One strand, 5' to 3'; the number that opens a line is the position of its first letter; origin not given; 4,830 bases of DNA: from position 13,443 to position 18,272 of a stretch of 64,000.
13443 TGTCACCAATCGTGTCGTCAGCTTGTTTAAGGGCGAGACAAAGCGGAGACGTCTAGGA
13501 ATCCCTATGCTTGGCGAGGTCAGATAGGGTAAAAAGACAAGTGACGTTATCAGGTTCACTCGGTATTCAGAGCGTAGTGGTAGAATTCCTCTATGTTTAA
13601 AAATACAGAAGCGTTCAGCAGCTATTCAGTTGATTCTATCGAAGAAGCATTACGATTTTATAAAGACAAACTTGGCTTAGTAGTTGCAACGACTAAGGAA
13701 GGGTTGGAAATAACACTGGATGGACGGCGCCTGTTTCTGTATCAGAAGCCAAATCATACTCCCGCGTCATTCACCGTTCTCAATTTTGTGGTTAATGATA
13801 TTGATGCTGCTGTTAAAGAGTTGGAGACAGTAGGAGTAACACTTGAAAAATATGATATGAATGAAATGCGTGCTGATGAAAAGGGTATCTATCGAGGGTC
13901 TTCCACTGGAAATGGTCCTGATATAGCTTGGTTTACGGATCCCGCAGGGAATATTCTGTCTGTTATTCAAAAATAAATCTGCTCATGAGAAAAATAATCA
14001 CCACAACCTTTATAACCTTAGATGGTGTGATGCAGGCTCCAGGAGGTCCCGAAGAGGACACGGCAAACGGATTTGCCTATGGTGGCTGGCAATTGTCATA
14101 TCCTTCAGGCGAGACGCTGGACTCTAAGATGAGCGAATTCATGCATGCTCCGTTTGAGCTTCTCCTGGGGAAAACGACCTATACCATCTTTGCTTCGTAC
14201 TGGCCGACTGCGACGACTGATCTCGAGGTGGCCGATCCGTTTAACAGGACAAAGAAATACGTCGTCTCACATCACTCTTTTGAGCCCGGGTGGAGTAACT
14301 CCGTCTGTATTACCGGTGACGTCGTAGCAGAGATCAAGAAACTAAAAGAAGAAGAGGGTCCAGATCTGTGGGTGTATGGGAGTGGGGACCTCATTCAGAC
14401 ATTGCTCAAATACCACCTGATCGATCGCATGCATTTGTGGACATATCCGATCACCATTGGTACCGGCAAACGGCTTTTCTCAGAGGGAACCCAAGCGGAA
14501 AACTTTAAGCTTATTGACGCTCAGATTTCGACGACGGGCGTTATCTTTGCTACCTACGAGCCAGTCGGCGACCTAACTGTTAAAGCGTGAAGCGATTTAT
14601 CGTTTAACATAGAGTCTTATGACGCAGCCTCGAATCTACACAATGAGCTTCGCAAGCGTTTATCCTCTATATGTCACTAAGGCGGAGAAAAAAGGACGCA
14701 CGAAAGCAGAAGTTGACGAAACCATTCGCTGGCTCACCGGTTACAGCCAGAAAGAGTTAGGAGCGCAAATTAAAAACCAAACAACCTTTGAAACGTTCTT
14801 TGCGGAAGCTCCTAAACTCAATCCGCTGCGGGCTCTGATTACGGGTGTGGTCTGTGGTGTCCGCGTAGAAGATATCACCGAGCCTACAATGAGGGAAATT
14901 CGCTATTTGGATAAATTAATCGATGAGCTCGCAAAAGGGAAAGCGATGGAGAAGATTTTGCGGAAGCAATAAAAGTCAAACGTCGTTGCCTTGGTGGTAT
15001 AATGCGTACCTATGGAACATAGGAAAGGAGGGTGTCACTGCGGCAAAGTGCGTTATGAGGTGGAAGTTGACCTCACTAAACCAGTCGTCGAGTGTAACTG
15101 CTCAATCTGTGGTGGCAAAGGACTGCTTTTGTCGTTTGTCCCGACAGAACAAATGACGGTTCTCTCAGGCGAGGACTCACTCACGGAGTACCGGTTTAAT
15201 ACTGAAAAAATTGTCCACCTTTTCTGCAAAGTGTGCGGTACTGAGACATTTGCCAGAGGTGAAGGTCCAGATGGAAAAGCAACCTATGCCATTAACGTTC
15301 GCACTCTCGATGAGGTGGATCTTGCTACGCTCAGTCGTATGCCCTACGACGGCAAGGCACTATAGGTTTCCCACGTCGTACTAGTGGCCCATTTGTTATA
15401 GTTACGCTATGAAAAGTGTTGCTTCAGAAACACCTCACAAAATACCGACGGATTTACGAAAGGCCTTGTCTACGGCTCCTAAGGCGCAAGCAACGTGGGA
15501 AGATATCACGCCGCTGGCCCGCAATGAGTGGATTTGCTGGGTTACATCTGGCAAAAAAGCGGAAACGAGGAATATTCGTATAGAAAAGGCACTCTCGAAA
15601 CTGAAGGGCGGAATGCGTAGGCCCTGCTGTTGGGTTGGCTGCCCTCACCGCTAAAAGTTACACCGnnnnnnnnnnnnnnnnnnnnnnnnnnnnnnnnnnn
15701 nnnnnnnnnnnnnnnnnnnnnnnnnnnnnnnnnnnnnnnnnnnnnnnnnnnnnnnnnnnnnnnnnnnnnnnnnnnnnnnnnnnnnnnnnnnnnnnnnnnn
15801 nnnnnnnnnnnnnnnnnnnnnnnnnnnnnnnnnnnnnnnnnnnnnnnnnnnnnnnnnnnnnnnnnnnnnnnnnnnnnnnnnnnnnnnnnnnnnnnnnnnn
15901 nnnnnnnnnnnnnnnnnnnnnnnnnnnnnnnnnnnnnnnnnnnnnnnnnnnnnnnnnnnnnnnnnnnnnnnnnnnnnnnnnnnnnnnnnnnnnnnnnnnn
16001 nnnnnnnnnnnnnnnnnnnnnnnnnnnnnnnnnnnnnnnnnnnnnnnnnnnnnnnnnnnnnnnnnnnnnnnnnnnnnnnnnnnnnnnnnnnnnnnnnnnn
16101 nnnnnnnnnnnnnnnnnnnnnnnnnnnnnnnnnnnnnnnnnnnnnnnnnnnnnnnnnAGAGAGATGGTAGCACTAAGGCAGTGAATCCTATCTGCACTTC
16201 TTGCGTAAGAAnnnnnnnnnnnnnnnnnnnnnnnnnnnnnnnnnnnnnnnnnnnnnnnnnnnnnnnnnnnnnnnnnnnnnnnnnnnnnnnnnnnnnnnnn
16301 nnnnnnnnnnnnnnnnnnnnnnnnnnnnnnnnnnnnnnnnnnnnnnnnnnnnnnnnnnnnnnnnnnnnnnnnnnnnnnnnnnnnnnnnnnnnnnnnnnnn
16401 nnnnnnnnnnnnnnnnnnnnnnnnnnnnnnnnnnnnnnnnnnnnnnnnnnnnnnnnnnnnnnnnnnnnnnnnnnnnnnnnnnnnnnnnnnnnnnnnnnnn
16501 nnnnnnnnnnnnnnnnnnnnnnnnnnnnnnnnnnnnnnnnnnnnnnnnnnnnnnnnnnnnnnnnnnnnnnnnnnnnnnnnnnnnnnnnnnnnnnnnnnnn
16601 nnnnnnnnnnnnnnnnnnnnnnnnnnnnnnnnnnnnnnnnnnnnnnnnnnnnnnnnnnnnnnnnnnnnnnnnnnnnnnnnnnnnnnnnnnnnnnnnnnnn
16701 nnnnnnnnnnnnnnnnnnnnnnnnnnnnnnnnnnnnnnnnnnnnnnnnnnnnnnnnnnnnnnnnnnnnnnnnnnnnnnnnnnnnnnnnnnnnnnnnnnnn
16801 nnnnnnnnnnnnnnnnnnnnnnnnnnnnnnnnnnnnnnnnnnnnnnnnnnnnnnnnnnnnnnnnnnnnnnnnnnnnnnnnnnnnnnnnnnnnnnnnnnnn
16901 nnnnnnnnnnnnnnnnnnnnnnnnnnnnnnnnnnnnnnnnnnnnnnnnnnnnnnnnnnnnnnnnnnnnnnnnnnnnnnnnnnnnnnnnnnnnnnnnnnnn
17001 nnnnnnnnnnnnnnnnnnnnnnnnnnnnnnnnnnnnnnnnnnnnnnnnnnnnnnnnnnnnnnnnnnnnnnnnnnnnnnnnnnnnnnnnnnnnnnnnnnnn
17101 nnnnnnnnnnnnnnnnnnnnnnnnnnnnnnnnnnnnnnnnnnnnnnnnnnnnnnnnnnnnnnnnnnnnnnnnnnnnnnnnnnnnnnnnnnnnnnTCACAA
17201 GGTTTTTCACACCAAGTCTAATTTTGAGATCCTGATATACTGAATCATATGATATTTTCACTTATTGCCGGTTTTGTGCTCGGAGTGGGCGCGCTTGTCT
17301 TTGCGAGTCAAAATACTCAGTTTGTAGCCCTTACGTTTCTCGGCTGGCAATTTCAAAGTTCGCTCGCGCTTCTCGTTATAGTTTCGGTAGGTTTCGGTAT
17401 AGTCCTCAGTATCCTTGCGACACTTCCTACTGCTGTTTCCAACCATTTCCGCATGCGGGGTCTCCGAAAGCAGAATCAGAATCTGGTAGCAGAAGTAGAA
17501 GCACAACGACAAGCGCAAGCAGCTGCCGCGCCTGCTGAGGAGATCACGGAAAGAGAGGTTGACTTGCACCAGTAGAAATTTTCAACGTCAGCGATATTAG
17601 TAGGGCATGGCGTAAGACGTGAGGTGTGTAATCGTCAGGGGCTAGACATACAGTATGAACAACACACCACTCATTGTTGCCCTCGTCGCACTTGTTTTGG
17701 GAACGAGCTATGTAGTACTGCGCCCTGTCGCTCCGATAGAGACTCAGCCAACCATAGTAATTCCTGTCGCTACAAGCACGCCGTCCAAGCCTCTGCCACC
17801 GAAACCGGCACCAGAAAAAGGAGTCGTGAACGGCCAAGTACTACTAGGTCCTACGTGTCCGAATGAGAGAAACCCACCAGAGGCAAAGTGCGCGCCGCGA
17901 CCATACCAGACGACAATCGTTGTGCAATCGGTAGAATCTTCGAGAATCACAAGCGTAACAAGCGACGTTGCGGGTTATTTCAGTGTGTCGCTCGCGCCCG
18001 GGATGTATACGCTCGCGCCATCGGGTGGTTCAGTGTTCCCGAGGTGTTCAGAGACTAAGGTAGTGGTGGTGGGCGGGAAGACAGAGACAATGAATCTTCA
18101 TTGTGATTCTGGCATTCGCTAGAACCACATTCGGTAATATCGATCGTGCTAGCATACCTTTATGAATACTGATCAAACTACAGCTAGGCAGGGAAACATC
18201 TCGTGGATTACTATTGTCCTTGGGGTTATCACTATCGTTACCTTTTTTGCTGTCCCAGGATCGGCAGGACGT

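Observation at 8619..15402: Degenerate copies of the same motif delimit a grab-bag of small detoxification-type genes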

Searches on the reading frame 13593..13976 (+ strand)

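Call 12: search_protein_families(library=pfam, proteins=[window:13593-13976:+], max_evalue=0.01)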
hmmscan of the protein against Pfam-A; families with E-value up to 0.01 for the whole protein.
window:13593-13976:+ (127 aa): 4 families
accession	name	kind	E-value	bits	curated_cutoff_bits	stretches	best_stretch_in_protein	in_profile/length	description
PF00903.31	Glyoxalase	-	1.7e-06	28.9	20.6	1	12-121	8-118/121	Glyoxalase/Bleomycin resistance protein/Dioxygenase superfamily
PF22677.2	Ble-like_N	-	0.0012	19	24.5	0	13-33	9-29/41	Bleomycin resistance protein-like N-terminal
PF18029.7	Glyoxalase_6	-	0.0025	18.9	23.6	1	15-122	8-103/106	Glyoxalase-like domain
PF13669.12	Glyoxalase_4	-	0.0068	17.1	27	0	59-88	68-97/109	Glyoxalase/Bleomycin resistance protein/Dioxygenase superfamily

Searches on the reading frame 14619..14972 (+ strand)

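Call 13: search_protein_families(library=pfam, proteins=[window:14619-14972:+], max_evalue=0.01)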
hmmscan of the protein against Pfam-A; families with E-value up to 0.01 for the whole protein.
window:14619-14972:+ (117 aa): 1 family
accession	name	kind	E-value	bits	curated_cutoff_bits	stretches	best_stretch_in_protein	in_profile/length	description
PF09966.14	DUF2200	-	2e-53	179.7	22.8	1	5-115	1-111/111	Uncharacterized protein conserved in bacteria (DUF2200)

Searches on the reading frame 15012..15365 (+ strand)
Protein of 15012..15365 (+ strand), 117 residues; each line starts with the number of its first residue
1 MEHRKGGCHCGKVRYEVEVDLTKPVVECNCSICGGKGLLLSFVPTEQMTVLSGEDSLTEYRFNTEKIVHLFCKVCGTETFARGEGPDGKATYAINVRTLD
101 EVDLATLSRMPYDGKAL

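Call 13: search_protein_families(library=pfam, proteins=[window:15012-15365:+], max_evalue=0.01)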
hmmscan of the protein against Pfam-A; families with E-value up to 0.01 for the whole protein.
window:15012-15365:+ (117 aa): 1 family
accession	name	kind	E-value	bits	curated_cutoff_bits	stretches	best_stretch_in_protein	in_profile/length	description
PF04828.22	GFA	-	5.5e-15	55.9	24.3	1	4-101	2-101/115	Glutathione-dependent formaldehyde-activating enzyme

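Call 92: find_encoding_contigs(protein=window:15012-15365:+, flank=6000, max_places=6)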
Protein window:15012-15365:+ (117 aa): 1 contig read that carries it; 1 place shown.
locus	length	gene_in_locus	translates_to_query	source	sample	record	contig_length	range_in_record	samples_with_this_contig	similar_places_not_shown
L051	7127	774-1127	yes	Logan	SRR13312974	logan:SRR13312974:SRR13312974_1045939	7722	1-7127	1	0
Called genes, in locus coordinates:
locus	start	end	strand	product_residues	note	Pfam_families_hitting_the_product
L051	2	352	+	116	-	?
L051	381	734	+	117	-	PF09966:DUF2200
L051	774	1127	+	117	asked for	PF04828:GFA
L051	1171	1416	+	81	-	PF13376:OmdA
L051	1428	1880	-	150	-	-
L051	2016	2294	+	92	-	-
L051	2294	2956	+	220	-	PF27854:Heavy_Cys_CGP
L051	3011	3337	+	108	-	PF06305:LapA_dom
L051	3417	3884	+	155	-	-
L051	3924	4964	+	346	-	-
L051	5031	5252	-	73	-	PF03779:SPW (weak)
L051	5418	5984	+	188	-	PF06821:Ser_hydrolase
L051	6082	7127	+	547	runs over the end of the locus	?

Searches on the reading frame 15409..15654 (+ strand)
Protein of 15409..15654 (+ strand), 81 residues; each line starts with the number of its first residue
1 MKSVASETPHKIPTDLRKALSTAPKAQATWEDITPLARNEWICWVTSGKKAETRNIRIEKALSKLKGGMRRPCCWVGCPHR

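Call 13: search_protein_families(library=pfam, proteins=[window:15409-15654:+], max_evalue=0.01)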
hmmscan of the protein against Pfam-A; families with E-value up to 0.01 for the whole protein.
window:15409-15654:+ (81 aa): 1 family
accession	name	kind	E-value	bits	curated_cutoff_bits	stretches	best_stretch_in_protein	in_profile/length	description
PF13376.11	OmdA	-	4.6e-19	68.6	25.6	1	11-66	3-58/60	Bacteriocin-protection, YdeI or OmpD-Associated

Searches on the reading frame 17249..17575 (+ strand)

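Call 13: search_protein_families(library=pfam, proteins=[window:17249-17575:+], max_evalue=0.01)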
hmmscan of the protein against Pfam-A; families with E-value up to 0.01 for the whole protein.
window:17249-17575:+ (108 aa): 1 family
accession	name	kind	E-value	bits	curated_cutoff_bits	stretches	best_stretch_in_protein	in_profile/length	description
PF06305.16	LapA_dom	-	3e-13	49.9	28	1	21-83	1-63/64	Lipopolysaccharide assembly protein A domain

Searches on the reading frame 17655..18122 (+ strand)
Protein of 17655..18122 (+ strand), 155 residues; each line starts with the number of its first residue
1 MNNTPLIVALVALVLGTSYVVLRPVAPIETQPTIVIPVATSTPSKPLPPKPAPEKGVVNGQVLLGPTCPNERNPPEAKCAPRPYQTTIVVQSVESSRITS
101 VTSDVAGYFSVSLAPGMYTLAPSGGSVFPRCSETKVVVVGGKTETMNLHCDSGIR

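Call 13: search_protein_families(library=pfam, proteins=[window:17655-18122:+], max_evalue=0.01)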
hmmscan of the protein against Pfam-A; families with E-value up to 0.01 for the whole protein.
window:17655-18122:+ (155 aa): 2 families
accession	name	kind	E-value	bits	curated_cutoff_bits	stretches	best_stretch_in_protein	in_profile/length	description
PF13620.12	CarboxypepD_reg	-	0.00018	22.2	32.3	1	86-148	17-79/82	Carboxypeptidase regulatory-like domain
PF23194.1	NOMO_5th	-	0.0096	16.7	27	0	85-122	18-56/89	NOMO fifth transthyretin-like domain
